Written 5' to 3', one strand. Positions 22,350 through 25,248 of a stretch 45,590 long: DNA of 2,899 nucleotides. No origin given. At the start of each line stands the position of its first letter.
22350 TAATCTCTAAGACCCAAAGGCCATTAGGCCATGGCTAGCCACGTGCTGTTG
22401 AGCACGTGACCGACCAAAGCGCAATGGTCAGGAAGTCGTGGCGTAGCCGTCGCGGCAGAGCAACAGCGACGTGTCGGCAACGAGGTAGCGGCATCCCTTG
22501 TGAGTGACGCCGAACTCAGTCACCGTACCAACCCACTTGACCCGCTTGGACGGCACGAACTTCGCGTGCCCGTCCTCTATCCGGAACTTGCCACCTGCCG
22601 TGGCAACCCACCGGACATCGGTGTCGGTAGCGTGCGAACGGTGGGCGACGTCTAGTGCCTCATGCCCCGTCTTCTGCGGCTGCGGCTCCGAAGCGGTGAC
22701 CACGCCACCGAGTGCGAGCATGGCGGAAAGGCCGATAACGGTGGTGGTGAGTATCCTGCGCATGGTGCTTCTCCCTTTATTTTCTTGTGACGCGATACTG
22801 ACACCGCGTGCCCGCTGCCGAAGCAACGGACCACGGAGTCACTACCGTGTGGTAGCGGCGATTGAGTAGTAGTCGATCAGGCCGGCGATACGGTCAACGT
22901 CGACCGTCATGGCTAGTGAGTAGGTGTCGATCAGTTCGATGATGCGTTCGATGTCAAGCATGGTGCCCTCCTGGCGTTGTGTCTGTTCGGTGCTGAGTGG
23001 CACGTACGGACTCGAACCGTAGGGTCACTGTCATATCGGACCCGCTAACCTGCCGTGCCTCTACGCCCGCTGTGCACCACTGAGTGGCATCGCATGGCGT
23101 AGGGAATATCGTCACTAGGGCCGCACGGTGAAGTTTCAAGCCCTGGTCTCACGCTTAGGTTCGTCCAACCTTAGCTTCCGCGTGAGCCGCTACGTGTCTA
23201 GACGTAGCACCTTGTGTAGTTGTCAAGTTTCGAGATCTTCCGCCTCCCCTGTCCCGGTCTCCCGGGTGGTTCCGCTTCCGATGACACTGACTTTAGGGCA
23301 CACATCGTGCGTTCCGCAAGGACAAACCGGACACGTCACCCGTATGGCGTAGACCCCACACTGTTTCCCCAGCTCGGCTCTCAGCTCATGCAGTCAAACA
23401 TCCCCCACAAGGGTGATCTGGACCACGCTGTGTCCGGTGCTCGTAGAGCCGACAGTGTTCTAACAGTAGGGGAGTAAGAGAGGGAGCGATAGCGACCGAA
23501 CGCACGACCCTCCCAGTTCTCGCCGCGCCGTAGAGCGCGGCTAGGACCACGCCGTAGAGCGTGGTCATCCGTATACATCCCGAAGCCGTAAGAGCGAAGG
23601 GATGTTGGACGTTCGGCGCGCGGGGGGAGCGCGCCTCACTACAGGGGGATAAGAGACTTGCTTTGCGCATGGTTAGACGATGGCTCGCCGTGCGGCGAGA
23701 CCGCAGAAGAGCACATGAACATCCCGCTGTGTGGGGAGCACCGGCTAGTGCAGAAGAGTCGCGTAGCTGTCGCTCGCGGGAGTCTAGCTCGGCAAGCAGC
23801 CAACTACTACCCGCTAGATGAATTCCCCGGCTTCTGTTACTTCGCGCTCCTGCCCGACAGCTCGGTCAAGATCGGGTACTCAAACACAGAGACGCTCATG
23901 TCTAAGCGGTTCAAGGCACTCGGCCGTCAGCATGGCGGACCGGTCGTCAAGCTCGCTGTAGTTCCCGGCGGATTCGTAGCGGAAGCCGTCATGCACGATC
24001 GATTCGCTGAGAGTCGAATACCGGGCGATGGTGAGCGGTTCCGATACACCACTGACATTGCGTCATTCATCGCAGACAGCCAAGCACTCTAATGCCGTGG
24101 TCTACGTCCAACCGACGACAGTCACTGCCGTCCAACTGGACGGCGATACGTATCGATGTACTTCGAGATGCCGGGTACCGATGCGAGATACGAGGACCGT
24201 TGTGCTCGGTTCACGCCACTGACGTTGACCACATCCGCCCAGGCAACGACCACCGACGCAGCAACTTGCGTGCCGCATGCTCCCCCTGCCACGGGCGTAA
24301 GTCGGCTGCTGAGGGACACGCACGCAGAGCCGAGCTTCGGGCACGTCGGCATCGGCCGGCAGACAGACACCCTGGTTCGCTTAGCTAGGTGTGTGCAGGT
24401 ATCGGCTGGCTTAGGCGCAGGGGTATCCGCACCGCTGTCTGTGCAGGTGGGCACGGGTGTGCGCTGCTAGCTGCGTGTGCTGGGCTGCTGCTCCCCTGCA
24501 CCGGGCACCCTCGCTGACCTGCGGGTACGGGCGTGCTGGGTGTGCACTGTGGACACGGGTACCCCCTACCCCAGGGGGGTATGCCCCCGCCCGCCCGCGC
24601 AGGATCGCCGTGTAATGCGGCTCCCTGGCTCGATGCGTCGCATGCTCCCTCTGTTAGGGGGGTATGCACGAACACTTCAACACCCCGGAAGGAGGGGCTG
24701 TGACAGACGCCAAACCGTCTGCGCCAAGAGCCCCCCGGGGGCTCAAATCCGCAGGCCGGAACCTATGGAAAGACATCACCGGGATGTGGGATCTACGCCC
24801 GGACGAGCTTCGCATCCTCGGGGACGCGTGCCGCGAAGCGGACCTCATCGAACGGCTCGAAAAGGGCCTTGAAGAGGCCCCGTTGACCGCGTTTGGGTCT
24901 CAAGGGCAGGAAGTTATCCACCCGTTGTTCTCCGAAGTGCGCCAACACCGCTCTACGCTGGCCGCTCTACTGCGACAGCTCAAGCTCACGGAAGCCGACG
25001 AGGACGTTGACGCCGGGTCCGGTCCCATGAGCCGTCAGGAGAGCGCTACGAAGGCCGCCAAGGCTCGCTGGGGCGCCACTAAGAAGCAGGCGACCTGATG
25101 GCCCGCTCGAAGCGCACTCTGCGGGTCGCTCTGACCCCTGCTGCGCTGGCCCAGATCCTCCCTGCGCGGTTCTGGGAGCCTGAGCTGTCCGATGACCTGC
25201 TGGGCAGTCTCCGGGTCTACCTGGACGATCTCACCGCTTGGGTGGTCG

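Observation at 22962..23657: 700-bp ORF-free divergent control region packed with repeats, a tRNA-like T-arm and an array of CGTAGA-loop hairpins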

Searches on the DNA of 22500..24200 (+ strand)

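Call 5: search_rna_families(source=window, start=22500, end=24200, threshold=evalue, max_evalue=10, show_alignments=3)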
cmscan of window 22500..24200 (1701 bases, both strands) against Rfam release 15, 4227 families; matches with E-value up to 10: 2.
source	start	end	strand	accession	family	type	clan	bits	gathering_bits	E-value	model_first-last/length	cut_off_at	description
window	22663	22765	+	RF02139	HOXA11-AS1_3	Gene; lncRNA;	-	17.8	50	4.2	1-98/98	no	HOXA11 antisense RNA 1 conserved region 3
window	22999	23059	-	RF01684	mascRNA-menRNA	Gene;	-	15.7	42.5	7.6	1-56/56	no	MALAT1-associated small cytoplasmic RNA/MEN beta RNA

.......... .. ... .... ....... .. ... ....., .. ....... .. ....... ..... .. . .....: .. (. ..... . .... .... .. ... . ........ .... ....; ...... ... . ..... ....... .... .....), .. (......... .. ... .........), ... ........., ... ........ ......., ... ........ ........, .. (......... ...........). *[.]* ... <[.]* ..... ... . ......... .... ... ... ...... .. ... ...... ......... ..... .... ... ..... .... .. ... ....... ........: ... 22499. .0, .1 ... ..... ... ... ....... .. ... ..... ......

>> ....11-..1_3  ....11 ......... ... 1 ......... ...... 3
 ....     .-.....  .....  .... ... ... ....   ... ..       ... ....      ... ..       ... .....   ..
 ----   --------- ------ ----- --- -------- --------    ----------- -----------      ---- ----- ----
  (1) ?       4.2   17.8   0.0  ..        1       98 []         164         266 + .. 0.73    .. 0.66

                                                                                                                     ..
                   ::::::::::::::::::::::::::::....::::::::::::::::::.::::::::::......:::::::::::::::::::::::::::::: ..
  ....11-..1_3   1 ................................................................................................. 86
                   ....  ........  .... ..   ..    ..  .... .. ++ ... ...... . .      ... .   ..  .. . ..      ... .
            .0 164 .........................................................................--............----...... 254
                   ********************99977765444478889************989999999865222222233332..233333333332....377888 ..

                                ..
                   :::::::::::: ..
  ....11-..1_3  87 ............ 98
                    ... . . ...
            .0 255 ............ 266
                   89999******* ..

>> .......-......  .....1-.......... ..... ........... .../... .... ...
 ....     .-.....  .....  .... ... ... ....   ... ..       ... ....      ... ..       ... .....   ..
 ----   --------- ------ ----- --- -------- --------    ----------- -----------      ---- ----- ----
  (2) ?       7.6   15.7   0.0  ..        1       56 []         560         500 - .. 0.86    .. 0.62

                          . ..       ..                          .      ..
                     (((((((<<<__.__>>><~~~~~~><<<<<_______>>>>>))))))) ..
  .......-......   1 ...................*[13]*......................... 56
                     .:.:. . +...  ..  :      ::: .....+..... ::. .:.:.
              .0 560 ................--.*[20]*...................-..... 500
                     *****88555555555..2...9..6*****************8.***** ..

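Call 6: search_dna_similar(query=window:22700-23900:+, collection=phages, mode=distant, max_rows=30)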
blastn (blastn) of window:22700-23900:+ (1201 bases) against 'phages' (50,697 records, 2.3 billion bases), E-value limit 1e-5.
Records with a match: 2; places in all: 2; records where one place covers at least 80% of the query: 0.
Best place of each record, by identity: 60-80% 2.
By first word of the organism name: Mycobacterium 2.
By host as written in the record: Mycobacterium smegmatis mc2 155 2.
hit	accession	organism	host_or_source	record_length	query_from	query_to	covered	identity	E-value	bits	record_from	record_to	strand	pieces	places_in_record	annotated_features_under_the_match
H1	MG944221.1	Mycobacterium phage Scowl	Mycobacterium smegmatis mc2 155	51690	1097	1193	8%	76.3%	7e-10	73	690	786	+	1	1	1: hypothetical protein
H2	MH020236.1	Mycobacterium phage GageAP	Mycobacterium smegmatis mc2 155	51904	1097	1193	8%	76.3%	7e-10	73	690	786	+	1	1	1: hypothetical protein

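Call 31: get_annotated_region(hit=H1, flank=3000)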
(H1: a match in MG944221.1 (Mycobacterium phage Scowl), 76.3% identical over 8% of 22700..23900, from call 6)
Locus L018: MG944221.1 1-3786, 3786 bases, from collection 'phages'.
description: Mycobacterium phage Scowl, complete genome.
organism: Mycobacterium phage Scowl (NCBI taxid 2099449)
taxonomy: Viruses; Duplodnaviria; Heunggongvirae; Uroviricota; Caudoviricetes; Fromanvirus
host: Mycobacterium smegmatis mc2 155; source: soil; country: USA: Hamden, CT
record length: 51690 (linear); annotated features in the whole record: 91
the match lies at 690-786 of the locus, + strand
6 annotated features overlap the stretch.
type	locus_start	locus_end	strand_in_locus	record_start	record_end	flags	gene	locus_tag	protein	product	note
CDS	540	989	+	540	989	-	1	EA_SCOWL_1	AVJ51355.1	hypothetical protein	-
CDS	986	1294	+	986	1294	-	2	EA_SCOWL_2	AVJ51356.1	HNH endonuclease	-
CDS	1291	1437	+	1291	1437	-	3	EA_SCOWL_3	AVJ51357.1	hypothetical protein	-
CDS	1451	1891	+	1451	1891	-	4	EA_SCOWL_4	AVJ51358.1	hypothetical protein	-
CDS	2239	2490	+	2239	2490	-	5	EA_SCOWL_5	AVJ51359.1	hypothetical protein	-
CDS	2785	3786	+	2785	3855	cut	6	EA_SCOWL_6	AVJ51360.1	hypothetical protein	-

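Call 80: search_rna_families(sources=[L017, L039, L018, L016, L033], threshold=evalue, max_evalue=1)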
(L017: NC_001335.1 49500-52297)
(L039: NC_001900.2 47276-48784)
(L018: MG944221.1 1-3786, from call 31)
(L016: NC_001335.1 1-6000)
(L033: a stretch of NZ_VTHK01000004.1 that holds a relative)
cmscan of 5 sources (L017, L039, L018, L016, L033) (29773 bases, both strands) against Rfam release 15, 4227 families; matches with E-value up to 1: 4.
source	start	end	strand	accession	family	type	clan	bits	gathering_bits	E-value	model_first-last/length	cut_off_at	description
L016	4200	4271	+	RF00005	tRNA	Gene; tRNA;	CL00001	71.8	29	4.7e-14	1-71/71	no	tRNA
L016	4350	4422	+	RF00005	tRNA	Gene; tRNA;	CL00001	66.8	29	1.1e-12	1-71/71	no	tRNA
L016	4479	4550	+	RF00005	tRNA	Gene; tRNA;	CL00001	49.2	29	7.7e-08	1-71/71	no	tRNA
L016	280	396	-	RF02498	Atu_C3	Gene; sRNA;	-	22.2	100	0.74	1-156/156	no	Rhizobiales sRNA Atu_C3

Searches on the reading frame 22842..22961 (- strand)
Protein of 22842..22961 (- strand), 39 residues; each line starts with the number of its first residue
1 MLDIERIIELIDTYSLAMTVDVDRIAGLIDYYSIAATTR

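Call 10: search_protein_families(library=pfam, proteins=[window:22842-22961:-], max_evalue=0.01)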
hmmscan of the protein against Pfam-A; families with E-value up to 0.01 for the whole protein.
window:22842-22961:- (39 aa): 0 families

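Call 84: search_protein_families(library=phrogs, proteins=[window:22842-22961:-], max_evalue=0.01)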
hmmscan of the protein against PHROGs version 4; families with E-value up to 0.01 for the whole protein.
window:22842-22961:- (39 aa): 0 families

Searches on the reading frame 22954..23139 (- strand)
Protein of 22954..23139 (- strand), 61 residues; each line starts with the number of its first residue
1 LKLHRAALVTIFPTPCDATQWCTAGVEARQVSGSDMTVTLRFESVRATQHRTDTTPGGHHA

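Call 84: search_protein_families(library=phrogs, proteins=[window:22954-23139:-], max_evalue=0.01)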
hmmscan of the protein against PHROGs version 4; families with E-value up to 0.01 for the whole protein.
window:22954-23139:- (61 aa): 0 families

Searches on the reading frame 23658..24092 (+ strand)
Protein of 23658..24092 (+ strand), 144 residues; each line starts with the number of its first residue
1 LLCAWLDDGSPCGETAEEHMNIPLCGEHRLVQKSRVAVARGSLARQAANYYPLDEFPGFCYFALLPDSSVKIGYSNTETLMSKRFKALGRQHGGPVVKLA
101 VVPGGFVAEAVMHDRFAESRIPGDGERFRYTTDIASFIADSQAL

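Call 10: search_protein_families(library=pfam, proteins=[window:23658-24092:+], max_evalue=0.01)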
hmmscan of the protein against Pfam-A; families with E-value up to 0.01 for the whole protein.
window:23658-24092:+ (144 aa): 1 family
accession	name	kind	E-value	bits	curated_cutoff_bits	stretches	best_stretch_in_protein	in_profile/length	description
PF13455.12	MUG113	-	2.1e-05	25.4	22.3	1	70-132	1-63/73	Meiotically up-regulated gene 113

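Call 12: find_related_loci(query=window:23658-24092:+, collection=viral_contigs, flank=6000)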
Query window:23658-24092:+ (144 aa) in viral_contigs; peptide patterns used: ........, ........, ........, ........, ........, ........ (x = any residue, [..] = any of these).
7 stretches matched a pattern, but none encodes a relative of the query by tblastn (E <= 1e-3).

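Call 84: search_protein_families(library=phrogs, proteins=[window:23658-24092:+], max_evalue=0.01)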
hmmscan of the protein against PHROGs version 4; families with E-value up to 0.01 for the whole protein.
window:23658-24092:+ (144 aa): 2 families
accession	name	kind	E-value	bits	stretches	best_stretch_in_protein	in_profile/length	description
phrog_17889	-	DNA, RNA and nucleotide metabolism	9.1e-47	159.5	1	8-143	11-147/157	endonuclease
phrog_4284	-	unknown function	0.00044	21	1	70-132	98-155/171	-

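Call 97: find_homologous_proteins(query=window:23658-24092:+, max_evalue=1e-10)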
Query window:23658-24092:+ (144 aa): 34 proteins with E <= 1e-10 among 54 candidates.
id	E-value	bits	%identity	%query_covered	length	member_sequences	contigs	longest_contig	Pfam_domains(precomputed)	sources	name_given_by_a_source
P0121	6.6e-77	274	100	87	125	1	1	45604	PF13455.13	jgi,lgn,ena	-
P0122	5.9e-57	210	66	99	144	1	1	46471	-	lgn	-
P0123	1.4e-51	192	62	99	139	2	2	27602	PF13455.13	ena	-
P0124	1.2e-49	186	59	97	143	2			-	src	-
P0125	1.3e-44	170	57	97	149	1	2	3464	PF13455.13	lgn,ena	-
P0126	3.8e-44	168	57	94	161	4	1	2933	PF13455.13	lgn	-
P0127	4.1e-44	168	56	97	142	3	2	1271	PF13455.13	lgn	-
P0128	7.1e-44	167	55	96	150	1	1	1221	PF13455.13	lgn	-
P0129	3.2e-43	165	55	95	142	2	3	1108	PF13455.13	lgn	-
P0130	5.6e-43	164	56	97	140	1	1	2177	PF13455.13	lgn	-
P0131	1.5e-42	163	54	97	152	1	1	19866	-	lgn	-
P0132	7.4e-41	157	53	97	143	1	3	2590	-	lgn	-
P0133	8.5e-41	157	51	99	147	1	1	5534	PF13455.13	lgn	-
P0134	1.9e-40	156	54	94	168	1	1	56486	-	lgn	-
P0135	3.5e-40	155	51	97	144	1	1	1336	PF13455.13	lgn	-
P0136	1.4e-39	153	50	94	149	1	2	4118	PF13455.13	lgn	-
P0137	8.8e-39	151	51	99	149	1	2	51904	PF13455.13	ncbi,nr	ncbi:hypothetical protein EA_SCOWL_1 [Mycobacterium phage Scowl]|nr:hypothetical protein EA_SCOWL_1 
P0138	9.4e-39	151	50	96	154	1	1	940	PF13455.13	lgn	-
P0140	7.6e-38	148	53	97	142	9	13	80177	PF13455.13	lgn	-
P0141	5.2e-37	145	52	97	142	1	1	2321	PF13455.13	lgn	-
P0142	6.3e-37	145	50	97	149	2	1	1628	PF13455.13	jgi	-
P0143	6.5e-37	145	49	96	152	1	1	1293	PF13455.13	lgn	-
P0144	7.5e-37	144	49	99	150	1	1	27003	PF13455.13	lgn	-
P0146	2.5e-36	143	51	93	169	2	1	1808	PF13455.13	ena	-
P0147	2.9e-35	139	49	99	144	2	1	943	PF13455.13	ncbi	-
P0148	4.6e-35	139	50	99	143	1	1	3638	PF13455.13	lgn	-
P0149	6.5e-35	138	61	70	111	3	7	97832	PF13455.13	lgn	-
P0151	1.2e-33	134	48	97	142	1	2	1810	PF13455.13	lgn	-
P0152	3.7e-33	132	60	68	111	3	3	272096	PF13455.13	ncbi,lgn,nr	ncbi:T5orf172 domain [Mycobacteroides abscessus subsp. massiliense]|nr:GIY-YIG nuclease family prote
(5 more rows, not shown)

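Call 98: find_encoding_contigs(protein=P0122, flank=3000, max_places=3)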
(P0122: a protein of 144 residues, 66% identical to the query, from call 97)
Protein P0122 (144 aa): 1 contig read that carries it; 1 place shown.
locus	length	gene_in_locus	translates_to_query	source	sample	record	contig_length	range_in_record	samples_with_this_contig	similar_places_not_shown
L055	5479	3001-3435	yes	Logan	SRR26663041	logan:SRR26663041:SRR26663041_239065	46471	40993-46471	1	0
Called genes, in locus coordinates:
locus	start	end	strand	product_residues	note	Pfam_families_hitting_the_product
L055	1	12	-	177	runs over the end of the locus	-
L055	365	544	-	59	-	-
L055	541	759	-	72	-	-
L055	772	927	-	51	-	-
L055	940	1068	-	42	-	-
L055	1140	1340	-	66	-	-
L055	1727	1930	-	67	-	-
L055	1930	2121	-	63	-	-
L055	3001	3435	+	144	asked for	-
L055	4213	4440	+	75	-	-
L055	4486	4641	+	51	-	-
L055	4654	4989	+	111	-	-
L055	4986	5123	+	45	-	-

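Call 99: find_encoding_contigs(protein=P0123, flank=3000, max_places=3)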
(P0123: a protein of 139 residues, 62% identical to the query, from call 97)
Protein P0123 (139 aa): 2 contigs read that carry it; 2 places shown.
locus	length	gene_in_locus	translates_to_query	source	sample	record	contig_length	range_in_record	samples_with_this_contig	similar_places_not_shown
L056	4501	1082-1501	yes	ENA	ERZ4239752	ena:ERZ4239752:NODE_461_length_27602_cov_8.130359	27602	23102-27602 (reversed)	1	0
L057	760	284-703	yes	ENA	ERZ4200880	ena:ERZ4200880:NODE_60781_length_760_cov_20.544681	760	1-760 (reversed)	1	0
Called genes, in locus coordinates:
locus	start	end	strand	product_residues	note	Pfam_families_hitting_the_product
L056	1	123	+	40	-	?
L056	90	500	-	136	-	-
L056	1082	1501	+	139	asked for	PF13455:MUG113 (weak)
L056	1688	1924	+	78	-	-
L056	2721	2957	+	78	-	-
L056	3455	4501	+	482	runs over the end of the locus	PF00535:Glycos_transf_2 (faint)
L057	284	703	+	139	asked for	PF13455:MUG113 (weak)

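Call 100: find_encoding_contigs(protein=P0121, flank=3000, max_places=6)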
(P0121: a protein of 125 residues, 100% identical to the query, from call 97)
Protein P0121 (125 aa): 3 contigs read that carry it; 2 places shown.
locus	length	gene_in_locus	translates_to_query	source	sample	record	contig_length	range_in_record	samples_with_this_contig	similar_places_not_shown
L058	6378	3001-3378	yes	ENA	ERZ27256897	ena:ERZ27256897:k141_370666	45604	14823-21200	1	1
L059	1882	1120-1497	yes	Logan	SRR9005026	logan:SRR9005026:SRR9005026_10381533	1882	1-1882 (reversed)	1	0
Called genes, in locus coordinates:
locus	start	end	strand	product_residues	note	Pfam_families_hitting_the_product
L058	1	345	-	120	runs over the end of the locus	PF24239:DUF7447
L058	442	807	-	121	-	PF24239:DUF7447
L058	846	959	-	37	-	-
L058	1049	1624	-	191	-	-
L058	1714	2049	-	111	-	-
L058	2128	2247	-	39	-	-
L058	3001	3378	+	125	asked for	PF13455:MUG113 (weak)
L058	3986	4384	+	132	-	-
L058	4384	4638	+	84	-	-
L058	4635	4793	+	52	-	-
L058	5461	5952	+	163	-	PF07087:DUF1353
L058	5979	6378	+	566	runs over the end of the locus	PF20441:TerL_nuclease (weak)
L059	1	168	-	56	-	?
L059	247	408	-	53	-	-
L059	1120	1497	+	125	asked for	PF13455:MUG113 (weak)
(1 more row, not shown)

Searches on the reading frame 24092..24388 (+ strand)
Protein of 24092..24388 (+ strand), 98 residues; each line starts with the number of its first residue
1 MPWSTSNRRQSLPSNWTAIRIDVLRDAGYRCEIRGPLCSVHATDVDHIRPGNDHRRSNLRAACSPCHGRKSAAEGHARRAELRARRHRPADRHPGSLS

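Call 10: search_protein_families(library=pfam, proteins=[window:24092-24388:+], max_evalue=0.01)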
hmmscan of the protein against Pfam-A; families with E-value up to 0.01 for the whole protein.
window:24092-24388:+ (98 aa): 1 family
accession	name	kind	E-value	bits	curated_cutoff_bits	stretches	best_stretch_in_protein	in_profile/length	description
PF01844.29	HNH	-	1.3e-05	25.6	21.4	1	41-71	12-45/47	HNH endonuclease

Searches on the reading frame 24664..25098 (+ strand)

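Call 10: search_protein_families(library=pfam, proteins=[window:24664-25098:+], max_evalue=0.01)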
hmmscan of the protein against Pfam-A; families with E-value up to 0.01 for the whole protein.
window:24664-25098:+ (144 aa): 1 family
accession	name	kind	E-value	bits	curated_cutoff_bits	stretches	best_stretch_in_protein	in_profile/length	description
PF05119.17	Terminase_4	-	0.00098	19.9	24.7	1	34-113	8-88/98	Phage terminase, small subunit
